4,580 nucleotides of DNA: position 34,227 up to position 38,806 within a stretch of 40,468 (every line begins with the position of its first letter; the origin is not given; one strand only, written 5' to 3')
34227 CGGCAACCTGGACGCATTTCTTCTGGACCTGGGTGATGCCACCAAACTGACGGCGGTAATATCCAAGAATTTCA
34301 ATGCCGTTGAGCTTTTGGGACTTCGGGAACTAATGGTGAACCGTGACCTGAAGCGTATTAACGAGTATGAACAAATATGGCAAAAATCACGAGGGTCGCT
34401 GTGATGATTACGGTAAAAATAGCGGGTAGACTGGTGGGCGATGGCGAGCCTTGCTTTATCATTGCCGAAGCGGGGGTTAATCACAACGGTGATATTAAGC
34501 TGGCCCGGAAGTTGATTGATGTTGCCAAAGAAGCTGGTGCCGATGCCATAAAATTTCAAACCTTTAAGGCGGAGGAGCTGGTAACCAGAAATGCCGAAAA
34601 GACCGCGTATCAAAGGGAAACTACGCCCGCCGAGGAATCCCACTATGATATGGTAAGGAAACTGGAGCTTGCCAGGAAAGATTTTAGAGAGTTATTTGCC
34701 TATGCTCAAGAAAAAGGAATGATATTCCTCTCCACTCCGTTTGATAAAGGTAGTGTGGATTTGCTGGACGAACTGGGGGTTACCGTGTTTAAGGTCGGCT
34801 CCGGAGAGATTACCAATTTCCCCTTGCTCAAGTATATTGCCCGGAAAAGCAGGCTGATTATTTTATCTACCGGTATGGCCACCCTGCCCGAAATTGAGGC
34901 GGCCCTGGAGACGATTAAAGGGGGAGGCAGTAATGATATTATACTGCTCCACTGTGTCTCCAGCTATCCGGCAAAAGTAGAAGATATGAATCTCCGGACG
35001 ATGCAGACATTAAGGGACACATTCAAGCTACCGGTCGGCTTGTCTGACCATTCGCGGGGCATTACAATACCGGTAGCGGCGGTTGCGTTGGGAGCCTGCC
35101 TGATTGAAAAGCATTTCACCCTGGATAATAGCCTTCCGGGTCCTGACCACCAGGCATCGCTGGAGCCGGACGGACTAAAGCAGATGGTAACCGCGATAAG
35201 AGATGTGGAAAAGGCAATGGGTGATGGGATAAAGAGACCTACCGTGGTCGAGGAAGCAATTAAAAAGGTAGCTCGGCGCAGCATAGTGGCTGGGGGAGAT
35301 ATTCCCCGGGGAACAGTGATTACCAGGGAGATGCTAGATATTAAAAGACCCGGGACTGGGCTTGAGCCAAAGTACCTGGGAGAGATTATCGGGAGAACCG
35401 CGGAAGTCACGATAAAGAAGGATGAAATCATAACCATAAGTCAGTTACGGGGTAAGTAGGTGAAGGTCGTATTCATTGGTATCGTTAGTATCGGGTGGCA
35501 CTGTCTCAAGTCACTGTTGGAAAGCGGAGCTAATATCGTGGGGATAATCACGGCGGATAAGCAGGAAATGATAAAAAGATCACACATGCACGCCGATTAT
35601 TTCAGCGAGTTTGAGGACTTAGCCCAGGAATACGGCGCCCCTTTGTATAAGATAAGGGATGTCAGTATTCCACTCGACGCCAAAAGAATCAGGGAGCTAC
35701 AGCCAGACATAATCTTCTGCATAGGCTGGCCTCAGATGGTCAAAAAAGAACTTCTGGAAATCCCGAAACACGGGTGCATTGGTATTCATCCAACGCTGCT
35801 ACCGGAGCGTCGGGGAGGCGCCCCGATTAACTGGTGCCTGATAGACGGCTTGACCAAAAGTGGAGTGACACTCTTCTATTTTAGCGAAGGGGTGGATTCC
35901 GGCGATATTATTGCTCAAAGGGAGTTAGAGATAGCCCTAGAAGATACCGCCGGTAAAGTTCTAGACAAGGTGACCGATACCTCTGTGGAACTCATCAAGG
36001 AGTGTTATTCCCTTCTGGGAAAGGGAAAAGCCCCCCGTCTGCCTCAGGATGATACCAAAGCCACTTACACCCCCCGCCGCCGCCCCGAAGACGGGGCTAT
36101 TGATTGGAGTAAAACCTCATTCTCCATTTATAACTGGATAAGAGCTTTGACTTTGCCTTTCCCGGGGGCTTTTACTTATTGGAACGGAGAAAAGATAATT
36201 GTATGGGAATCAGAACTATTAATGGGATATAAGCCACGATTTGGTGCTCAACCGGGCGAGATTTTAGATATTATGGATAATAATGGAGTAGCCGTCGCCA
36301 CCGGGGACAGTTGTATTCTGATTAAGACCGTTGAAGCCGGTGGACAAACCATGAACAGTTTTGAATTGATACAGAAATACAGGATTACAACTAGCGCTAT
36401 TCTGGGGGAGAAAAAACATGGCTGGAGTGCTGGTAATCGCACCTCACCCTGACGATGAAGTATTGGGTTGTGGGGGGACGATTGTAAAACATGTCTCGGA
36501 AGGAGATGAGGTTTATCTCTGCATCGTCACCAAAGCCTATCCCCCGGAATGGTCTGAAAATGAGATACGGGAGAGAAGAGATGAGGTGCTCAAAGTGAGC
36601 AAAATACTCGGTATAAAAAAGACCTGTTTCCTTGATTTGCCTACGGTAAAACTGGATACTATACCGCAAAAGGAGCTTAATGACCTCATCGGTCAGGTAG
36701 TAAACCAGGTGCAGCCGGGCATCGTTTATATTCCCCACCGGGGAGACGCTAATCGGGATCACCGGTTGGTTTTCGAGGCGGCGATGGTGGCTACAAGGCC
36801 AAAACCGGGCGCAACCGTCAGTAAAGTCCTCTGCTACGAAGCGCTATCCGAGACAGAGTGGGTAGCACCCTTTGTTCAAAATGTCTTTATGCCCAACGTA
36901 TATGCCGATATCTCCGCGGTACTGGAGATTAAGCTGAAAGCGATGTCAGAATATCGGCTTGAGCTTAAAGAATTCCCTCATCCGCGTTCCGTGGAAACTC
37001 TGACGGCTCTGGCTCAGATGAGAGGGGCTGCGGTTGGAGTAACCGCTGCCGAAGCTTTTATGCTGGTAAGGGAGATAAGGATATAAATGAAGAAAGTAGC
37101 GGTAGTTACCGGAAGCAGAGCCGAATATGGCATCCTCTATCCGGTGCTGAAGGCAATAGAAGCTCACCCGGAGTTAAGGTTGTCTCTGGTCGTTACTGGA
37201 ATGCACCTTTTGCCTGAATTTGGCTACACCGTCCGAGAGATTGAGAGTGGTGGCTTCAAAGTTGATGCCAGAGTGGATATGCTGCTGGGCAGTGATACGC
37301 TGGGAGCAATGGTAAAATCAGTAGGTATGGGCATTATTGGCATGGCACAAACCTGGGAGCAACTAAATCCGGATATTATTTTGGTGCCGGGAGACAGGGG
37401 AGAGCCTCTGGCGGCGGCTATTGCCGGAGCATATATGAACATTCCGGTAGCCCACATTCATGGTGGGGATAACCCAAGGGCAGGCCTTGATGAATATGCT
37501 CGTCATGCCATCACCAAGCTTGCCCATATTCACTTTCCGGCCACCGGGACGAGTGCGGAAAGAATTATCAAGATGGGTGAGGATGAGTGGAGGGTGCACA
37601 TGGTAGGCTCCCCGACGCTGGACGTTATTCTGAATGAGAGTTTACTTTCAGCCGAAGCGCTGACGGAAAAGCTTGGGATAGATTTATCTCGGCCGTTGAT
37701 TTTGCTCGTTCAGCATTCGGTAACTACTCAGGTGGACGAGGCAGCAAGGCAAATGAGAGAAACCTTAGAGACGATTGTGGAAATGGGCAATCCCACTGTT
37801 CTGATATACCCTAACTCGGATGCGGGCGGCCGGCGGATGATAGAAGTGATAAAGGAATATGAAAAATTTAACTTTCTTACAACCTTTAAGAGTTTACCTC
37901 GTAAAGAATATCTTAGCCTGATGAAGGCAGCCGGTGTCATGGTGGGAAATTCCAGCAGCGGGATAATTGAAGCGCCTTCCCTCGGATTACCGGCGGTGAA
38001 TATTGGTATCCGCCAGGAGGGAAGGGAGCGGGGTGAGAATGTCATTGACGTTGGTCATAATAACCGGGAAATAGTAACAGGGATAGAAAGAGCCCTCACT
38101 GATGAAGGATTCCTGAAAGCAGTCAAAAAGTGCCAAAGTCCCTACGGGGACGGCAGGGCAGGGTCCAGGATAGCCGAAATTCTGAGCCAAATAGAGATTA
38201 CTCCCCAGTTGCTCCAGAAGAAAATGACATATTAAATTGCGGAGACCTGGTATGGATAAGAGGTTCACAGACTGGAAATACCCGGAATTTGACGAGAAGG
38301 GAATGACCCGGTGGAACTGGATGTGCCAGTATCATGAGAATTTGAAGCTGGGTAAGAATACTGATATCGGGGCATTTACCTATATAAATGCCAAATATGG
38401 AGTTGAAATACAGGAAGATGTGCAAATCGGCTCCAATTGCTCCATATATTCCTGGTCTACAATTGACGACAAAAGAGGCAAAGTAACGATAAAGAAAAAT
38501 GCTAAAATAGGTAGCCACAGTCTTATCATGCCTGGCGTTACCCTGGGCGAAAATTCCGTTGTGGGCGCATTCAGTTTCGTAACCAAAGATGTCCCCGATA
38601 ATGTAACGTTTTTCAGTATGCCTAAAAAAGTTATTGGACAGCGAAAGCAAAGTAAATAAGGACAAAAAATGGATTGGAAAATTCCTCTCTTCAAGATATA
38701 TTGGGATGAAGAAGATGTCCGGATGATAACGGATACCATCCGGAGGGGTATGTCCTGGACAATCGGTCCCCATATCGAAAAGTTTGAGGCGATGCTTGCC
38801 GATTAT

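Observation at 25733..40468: Glycan island with a complete 5,7-diamino-nonulosonic-acid pathway plus an unusually dense tailoring set and no flagellar context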

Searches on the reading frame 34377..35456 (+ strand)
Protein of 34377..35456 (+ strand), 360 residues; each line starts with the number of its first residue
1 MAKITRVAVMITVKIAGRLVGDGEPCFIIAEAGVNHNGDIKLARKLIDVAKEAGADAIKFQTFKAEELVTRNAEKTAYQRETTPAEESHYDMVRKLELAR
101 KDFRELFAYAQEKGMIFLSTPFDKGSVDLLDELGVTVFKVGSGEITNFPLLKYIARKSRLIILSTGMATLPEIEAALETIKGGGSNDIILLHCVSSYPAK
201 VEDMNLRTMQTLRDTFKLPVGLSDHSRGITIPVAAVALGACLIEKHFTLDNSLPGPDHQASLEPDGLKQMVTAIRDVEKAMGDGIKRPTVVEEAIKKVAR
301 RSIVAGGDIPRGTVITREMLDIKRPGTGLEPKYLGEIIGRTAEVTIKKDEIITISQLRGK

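Call 5: search_protein_families(library=pfam, proteins=[window:34377-35456:+], max_evalue=0.01)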
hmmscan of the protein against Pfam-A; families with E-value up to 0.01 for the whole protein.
window:34377-35456:+ (360 aa): 2 families
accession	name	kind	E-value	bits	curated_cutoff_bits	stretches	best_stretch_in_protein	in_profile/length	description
PF03102.20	NeuB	-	5.9e-103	343.9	22.1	1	46-286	1-241/241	NeuB family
PF08666.17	SAF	-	3.6e-12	47.1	21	1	300-358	1-63/63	SAF domain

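Call 8: search_protein_families(library=ncbifam, proteins=[window:34377-35456:+], max_evalue=0.001)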
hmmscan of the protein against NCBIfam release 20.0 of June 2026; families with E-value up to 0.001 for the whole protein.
window:34377-35456:+ (360 aa): 6 families
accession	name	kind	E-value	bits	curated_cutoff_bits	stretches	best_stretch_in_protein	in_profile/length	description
TIGR03569.1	NeuB_NnaB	equivalog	8.5e-143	475.3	399.65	1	26-352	1-329/329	N-acetylneuraminate synthase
TIGR03586.1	PseI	equivalog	4e-97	325.3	340.25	1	26-350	2-325/327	pseudaminic acid synthase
NF006421.0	PRK08673.1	subfamily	1.9e-09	37.2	335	1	110-283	154-335/338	3-deoxy-7-phosphoheptulonate synthase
TIGR01361.1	DAHP_synth_Bsub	equivalog_domain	1.1e-08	34.8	267.75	1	110-274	85-257/260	3-deoxy-7-phosphoheptulonate synthase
NF009933.0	PRK13396.1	subfamily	4.3e-07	29.2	486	1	105-284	155-344/352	3-deoxy-7-phosphoheptulonate synthase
NF009239.0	PRK12595.1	equivalog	6.9e-07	28.6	279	1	109-276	177-352/360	bifunctional 3-deoxy-7-phosphoheptulonate synthase/chorismate mutase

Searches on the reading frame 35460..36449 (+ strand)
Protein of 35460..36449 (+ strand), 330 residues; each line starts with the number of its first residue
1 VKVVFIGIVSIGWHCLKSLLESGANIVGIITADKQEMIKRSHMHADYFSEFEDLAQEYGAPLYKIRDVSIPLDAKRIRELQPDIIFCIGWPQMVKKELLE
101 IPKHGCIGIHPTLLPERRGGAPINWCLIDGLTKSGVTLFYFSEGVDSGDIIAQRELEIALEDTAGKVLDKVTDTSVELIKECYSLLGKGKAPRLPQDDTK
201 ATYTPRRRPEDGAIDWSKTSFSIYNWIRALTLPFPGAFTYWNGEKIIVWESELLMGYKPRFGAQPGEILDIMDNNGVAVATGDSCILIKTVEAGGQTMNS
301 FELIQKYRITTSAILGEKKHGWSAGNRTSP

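Call 5: search_protein_families(library=pfam, proteins=[window:35460-36449:+], max_evalue=0.01)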
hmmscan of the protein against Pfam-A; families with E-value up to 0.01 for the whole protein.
window:35460-36449:+ (330 aa): 2 families
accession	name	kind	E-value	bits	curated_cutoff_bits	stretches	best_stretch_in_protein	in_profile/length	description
PF00551.24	Formyl_trans_N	-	4.8e-26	92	26.1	1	11-179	13-177/181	Formyl transferase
PF02911.23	Formyl_trans_C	-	1.5e-22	80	21.1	1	209-307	4-99/100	Formyl transferase, C-terminal domain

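Call 8: search_protein_families(library=ncbifam, proteins=[window:35460-36449:+], max_evalue=0.001)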
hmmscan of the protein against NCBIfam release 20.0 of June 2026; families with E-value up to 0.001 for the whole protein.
window:35460-36449:+ (330 aa): 7 families
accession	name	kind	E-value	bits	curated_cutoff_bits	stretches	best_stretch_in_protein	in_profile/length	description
NF005414.0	PRK06988.1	equivalog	9.5e-67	225.2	316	1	1-292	3-286/311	formyltransferase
NF005998.1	PRK08125.1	equivalog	1.6e-63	215.2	777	1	1-319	1-308/649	bifunctional UDP-4-amino-4-deoxy-L-arabinose formyltransferase/UDP-glucuronic acid oxidase ArnA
TIGR00460.1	fmt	equivalog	1.3e-55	188.8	201.5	1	1-308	1-305/315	methionyl-tRNA formyltransferase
TIGR00639.1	PurN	equivalog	1.1e-15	57.7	150.1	1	74-182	72-180/192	phosphoribosylglycinamide formyltransferase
NF005755.0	PRK07579.1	equivalog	2.4e-13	50.5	238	1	37-190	20-171/245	dTDP-4-amino-4,6-dideoxyglucose formyltransferase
NF004684.0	PRK06027.1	subfamily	4.9e-05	23.2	223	1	74-166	158-250/286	formyltetrahydrofolate deformylase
TIGR00655.1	PurU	equivalog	0.00015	21.5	285.95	1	9-170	91-249/280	formyltetrahydrofolate deformylase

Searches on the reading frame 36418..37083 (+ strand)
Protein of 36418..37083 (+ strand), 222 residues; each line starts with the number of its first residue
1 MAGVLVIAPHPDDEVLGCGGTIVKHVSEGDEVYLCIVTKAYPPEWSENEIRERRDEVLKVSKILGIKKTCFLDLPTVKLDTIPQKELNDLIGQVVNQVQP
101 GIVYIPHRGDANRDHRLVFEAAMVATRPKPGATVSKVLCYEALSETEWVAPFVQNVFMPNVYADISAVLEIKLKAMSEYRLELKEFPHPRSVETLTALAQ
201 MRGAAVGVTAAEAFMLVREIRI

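Call 5: search_protein_families(library=pfam, proteins=[window:36418-37083:+], max_evalue=0.01)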
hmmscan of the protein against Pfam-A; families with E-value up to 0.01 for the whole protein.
window:36418-37083:+ (222 aa): 1 family
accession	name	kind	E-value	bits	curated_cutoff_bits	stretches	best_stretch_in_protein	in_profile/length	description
PF02585.22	PIG-L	-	2.4e-26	93.2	28.2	1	5-125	1-128/129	GlcNAc-PI de-N-acetylase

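Call 8: search_protein_families(library=ncbifam, proteins=[window:36418-37083:+], max_evalue=0.001)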
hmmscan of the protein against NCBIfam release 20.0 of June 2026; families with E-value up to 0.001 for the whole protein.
window:36418-37083:+ (222 aa): 3 families
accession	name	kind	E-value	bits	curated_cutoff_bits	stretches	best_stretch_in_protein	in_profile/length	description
TIGR04001.1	thiol_BshB1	equivalog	1.4e-22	80.6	182.5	1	4-220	4-224/226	bacillithiol biosynthesis deacetylase BshB1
TIGR04000.1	thiol_BshB2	equivalog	7.5e-13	48.6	195.25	1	4-180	3-182/217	bacillithiol biosynthesis deacetylase BshB2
NF002557.0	PRK02122.1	subfamily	5.7e-07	28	384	1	4-36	373-405/653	glucosamine-6-phosphate deaminase-like protein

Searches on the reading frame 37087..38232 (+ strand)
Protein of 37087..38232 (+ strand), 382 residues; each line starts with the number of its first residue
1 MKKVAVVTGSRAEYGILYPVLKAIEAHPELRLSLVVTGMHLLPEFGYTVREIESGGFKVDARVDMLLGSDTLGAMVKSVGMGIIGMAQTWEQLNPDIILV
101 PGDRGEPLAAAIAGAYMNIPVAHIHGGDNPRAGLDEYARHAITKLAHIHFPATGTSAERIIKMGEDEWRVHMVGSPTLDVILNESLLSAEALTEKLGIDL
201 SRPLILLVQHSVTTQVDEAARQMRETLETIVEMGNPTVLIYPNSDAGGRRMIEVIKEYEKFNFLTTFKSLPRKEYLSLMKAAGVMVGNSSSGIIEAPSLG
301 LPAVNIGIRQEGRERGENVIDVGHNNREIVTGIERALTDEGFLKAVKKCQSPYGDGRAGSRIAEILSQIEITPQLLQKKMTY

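Call 7: search_protein_families(library=pfam, proteins=[window:37087-38232:+], max_evalue=0.01)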
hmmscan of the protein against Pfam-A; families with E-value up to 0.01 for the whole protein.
window:37087-38232:+ (382 aa): 1 family
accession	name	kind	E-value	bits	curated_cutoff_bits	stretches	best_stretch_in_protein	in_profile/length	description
PF02350.25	Epimerase_2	-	1.5e-89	300.7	30.6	1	22-366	1-346/347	UDP-N-acetylglucosamine 2-epimerase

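Call 9: search_protein_families(library=ncbifam, proteins=[window:37087-38232:+], max_evalue=0.001)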
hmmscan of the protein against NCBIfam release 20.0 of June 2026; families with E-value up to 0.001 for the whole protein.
window:37087-38232:+ (382 aa): 2 families
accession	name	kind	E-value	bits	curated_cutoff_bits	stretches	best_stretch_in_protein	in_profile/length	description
TIGR03568.1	NeuC_NnaA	equivalog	2.2e-133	444.7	235.9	1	2-366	1-365/365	UDP-N-acetylglucosamine 2-epimerase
TIGR00236.1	wecB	equivalog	2.4e-37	128.9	210.15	1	3-367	2-363/366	non-hydrolyzing UDP-N-acetylglucosamine 2-epimerase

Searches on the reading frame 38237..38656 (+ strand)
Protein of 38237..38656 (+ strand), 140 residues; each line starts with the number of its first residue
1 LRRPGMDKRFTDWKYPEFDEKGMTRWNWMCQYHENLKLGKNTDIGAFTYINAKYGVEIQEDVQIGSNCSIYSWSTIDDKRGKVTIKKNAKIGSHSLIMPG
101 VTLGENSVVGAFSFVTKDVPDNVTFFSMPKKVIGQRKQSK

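Call 7: search_protein_families(library=pfam, proteins=[window:38237-38656:+], max_evalue=0.01)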
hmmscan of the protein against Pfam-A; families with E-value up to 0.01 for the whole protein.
window:38237-38656:+ (140 aa): 3 families
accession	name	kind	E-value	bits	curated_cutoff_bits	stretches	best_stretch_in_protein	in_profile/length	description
PF00132.30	Hexapep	-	1e-17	63.5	27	2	83-117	2-36/36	Bacterial transferase hexapeptide (six repeats)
PF14602.12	Hexapep_2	-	4.6e-10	39.5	27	1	83-116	2-33/34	Hexapeptide repeat of succinyl-transferase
PF25084.1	LbH_EIF2B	-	3.1e-06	27.6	54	1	30-119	16-97/105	EIF2B subunit epsilon LbH domain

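Call 9: search_protein_families(library=ncbifam, proteins=[window:38237-38656:+], max_evalue=0.001)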
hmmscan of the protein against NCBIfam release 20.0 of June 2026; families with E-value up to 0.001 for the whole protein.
window:38237-38656:+ (140 aa): 47 families (the best 25 are shown)
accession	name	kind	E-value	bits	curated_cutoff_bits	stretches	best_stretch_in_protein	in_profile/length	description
TIGR03570.1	NeuD_NnaD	subfamily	3.5e-17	62.7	160.8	1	38-131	114-202/202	NeuD/PglB/VioB family sugar acetyltransferase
NF041874.1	EPS_EpsC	equivalog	6.3e-17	61.8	150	1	34-135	60-166/168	serine O-acetyltransferase EpsC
NF007076.0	PRK09527.1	equivalog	8.6e-15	54.7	347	1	31-135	71-184/203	galactoside O-acetyltransferase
NF058585.1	HptprglPActTf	PfamEq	1.4e-12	47.5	300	1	26-138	46-162/172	heptaprenylglyceryl phosphate O-acetyltransferase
NF002060.0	PRK00892.1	subfamily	1.2e-11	44.4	207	1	30-105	108-184/345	UDP-3-O-(3-hydroxymyristoyl)glucosamine N-acyltransferase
NF007240.0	PRK09677.1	equivalog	2.6e-11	43.4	243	1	34-136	84-184/192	putative lipopolysaccharide biosynthesis O-acetyl transferase WbbJ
NF007499.0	PRK10092.1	equivalog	2.7e-11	43.6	314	1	82-134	129-181/183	maltose O-acetyltransferase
TIGR01853.1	lipid_A_lpxD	equivalog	3.9e-11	42.5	242.5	2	31-105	100-175/325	UDP-3-O-(3-hydroxymyristoyl)glucosamine N-acyltransferase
NF003657.0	PRK05289.1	equivalog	5.5e-10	38.8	226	2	33-78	13-56/264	acyl-ACP--UDP-N-acetylglucosamine O-acyltransferase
TIGR01172.1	cysE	equivalog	2.6e-09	37.3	210.65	1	38-129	64-160/162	serine O-acetyltransferase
NF007797.0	PRK10502.1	subfamily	3.5e-09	36.6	192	1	32-138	69-181/183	WcaF family extracellular polysaccharide biosynthesis acetyltransferase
TIGR03532.1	DapD_Ac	equivalog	5e-09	36.1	231.75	1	83-135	161-213/231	2,3,4,5-tetrahydropyridine-2,6-dicarboxylate N-acetyltransferase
TIGR03308.1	phn_thr-fam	hypoth_equivalog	9e-09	35.5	201.65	1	79-136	105-162/204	phosphonate metabolim protein, transferase hexapeptide repeat family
NF000311.1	Vat_ABCDEFH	equivalog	1.2e-08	34.8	300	1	80-137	108-165/201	Vat family streptogramin A O-acetyltransferase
TIGR01852.1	lipid_A_lpxA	equivalog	1.5e-08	34.2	231.05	0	34-76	9-49/254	acyl-ACP--UDP-N-acetylglucosamine O-acyltransferase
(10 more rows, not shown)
